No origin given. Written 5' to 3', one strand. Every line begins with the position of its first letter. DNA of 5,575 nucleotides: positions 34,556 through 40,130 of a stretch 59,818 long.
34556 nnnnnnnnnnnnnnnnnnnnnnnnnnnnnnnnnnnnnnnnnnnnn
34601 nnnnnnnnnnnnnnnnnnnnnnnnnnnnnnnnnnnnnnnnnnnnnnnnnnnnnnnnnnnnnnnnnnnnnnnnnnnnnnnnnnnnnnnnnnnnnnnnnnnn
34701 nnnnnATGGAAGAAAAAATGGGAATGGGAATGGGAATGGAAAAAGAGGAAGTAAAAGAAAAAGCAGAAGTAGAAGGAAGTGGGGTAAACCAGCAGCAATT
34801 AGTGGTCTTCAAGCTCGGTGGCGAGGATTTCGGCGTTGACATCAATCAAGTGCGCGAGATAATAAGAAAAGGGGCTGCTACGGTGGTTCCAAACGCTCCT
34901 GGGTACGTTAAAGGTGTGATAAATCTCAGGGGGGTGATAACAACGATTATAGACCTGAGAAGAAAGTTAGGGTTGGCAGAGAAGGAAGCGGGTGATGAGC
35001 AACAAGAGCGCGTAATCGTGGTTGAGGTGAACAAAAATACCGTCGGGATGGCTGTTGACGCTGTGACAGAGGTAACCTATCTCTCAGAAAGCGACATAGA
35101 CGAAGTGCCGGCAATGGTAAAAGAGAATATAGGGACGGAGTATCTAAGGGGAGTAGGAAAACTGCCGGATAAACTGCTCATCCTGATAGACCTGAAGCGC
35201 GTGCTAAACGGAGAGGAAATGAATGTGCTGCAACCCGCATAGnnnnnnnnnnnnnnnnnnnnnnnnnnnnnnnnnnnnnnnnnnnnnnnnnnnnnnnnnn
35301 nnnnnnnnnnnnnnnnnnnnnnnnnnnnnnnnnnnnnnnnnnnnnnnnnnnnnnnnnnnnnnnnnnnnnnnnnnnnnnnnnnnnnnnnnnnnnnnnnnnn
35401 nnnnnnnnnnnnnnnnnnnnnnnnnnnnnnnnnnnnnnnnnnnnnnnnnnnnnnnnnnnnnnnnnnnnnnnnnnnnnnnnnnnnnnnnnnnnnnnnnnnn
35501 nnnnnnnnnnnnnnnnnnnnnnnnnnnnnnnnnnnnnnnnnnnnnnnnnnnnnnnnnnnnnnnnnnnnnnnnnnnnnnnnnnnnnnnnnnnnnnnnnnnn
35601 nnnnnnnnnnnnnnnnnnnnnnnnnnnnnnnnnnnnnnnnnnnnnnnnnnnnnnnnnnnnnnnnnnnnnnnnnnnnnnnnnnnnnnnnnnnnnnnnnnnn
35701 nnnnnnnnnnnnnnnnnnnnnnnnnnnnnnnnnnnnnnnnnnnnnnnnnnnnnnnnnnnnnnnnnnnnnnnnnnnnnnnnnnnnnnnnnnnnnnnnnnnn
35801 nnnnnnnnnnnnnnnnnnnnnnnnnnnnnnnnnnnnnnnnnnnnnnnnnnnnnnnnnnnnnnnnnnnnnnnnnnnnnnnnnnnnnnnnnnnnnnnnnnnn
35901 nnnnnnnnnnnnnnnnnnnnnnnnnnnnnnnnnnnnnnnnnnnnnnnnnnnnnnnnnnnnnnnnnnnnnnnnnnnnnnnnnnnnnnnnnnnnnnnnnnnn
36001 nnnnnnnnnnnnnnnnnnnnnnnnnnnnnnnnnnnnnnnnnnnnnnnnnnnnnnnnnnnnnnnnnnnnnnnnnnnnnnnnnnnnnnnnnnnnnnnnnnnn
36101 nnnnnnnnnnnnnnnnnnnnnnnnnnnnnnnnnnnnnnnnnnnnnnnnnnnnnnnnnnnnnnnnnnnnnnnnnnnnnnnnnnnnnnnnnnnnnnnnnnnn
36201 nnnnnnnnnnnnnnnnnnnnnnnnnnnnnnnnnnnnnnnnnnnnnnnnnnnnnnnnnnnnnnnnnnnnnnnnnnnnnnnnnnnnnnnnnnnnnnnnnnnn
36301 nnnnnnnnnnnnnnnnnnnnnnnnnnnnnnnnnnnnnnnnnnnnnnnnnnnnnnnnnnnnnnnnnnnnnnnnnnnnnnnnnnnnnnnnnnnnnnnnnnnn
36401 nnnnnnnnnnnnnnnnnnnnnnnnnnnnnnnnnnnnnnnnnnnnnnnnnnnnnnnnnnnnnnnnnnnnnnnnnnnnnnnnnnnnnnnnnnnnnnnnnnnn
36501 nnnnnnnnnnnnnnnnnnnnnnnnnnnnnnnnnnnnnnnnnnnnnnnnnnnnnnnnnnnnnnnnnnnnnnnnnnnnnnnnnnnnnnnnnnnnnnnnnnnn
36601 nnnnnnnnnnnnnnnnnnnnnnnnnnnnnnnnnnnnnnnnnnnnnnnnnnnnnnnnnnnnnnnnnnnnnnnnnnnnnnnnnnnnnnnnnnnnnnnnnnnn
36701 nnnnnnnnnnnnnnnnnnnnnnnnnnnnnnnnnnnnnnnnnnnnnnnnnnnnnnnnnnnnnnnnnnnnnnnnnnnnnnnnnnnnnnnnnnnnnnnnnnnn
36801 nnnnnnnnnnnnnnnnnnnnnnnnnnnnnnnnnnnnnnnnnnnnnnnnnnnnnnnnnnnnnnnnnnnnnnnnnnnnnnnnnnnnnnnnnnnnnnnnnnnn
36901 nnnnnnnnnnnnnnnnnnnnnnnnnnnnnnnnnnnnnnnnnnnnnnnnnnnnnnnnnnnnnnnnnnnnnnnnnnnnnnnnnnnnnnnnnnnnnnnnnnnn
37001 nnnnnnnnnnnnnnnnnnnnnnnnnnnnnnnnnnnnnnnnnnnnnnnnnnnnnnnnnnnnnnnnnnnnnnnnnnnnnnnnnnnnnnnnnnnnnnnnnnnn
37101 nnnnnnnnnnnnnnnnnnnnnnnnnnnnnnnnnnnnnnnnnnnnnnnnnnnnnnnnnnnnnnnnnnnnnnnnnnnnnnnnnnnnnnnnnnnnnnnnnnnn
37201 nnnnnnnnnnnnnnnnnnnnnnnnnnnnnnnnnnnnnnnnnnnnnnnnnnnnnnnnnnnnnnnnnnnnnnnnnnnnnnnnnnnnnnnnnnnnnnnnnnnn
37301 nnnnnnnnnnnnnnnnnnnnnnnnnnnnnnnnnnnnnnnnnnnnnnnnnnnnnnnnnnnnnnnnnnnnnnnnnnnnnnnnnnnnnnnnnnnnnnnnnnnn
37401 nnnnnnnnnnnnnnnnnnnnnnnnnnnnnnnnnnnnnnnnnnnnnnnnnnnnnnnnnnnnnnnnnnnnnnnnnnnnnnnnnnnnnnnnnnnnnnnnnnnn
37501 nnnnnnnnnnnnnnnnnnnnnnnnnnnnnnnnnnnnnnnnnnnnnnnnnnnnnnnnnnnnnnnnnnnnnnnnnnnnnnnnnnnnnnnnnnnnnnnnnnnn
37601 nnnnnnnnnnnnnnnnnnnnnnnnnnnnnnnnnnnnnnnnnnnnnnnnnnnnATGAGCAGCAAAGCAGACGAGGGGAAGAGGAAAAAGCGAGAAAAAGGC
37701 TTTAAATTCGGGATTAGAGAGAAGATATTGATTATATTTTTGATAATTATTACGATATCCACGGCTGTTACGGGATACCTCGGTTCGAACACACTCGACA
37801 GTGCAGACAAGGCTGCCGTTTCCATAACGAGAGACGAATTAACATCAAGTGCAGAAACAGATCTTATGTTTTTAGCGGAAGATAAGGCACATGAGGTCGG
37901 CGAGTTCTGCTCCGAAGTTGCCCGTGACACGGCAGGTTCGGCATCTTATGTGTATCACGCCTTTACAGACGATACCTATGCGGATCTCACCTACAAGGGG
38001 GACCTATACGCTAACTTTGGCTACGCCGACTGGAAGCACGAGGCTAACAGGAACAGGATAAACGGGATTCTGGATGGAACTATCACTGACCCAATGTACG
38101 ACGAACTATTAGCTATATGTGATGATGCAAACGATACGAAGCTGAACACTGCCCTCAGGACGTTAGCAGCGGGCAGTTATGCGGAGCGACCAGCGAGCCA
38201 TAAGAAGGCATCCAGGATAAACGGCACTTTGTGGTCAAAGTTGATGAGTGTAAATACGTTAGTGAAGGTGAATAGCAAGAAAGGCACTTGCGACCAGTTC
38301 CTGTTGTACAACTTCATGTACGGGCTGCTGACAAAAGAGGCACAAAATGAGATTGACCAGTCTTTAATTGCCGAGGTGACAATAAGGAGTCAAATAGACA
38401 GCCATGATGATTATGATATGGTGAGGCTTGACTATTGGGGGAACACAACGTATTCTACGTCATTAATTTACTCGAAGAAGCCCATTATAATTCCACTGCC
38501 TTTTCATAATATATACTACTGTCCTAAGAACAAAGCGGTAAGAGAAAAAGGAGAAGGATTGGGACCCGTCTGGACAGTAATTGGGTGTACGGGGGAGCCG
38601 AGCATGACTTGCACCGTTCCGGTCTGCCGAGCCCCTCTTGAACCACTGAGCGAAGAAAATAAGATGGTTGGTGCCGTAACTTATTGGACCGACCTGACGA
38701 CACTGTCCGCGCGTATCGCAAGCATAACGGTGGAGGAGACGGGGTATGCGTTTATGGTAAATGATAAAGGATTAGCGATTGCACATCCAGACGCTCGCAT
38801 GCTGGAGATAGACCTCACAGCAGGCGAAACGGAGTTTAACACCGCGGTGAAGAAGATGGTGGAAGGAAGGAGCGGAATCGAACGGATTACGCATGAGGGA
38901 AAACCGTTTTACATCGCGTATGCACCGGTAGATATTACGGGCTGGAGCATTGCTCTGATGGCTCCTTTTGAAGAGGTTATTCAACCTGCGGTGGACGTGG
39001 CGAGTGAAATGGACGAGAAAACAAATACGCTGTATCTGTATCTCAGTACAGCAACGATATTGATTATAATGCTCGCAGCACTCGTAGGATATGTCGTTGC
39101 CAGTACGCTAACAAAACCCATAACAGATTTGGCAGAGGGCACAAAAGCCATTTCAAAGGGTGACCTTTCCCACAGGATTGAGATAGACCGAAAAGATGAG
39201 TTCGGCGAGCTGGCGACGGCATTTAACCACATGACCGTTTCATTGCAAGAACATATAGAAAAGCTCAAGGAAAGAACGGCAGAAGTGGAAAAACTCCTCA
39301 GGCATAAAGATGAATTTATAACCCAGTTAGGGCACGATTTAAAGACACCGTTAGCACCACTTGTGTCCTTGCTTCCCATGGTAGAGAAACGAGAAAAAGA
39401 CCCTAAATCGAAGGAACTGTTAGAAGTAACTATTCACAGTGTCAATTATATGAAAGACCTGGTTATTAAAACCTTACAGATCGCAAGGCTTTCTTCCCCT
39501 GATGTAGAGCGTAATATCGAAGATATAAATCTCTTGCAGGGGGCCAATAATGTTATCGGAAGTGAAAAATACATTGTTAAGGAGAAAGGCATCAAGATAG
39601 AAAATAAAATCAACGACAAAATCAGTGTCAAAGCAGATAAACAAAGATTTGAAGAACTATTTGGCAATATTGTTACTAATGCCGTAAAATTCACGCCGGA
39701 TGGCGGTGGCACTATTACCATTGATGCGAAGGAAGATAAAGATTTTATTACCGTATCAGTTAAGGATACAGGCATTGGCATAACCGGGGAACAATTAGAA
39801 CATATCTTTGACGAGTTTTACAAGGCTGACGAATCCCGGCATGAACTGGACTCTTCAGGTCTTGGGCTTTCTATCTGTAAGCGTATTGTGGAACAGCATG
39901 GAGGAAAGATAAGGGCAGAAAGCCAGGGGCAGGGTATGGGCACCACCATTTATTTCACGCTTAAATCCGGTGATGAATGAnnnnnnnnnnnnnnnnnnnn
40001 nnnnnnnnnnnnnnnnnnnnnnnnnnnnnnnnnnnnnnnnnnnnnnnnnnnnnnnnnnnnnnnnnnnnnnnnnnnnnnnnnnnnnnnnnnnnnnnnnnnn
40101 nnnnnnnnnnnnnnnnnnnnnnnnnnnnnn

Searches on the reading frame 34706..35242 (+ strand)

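Call 50: search_protein_families(library=pfam, proteins=[window:34706-35242:+])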
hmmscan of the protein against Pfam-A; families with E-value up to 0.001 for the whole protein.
window:34706-35242:+ (178 aa): 1 family
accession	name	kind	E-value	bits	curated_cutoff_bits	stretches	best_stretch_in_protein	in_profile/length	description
PF01584.24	CheW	-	3.3e-36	124.4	23.5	1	31-169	1-136/138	CheW-like domain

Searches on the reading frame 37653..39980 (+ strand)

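Call 50: search_protein_families(library=pfam, proteins=[window:37653-39980:+])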
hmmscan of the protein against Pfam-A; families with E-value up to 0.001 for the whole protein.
window:37653-39980:+ (775 aa): 7 families
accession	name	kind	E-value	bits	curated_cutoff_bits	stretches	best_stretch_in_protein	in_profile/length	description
PF02518.31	HATPase_c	-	2.3e-28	99.3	26.4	1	662-771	2-108/111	Histidine kinase-, DNA gyrase B-, and HSP90-like ATPase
PF00672.30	HAMP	-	2.2e-17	63.5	25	1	482-533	2-53/53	HAMP domain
PF02743.24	dCache_1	-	1.9e-09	37.9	45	1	344-434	148-238/240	Cache domain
PF00512.31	HisKA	-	1.4e-08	35.1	26.9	1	552-615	2-65/66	His Kinase A (phospho-acceptor) domain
PF17201.10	Cache_3-Cache_2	-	3.6e-06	26.9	27.7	1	331-442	166-289/299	Cache 3/Cache 2 fusion domain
PF13581.12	HATPase_c_2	-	9.3e-05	22.9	27.4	1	667-756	37-117/127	Histidine kinase-like ATPase domain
PF14501.12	HATPase_c_5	-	0.00031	21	22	0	668-762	8-95/102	GHKL domain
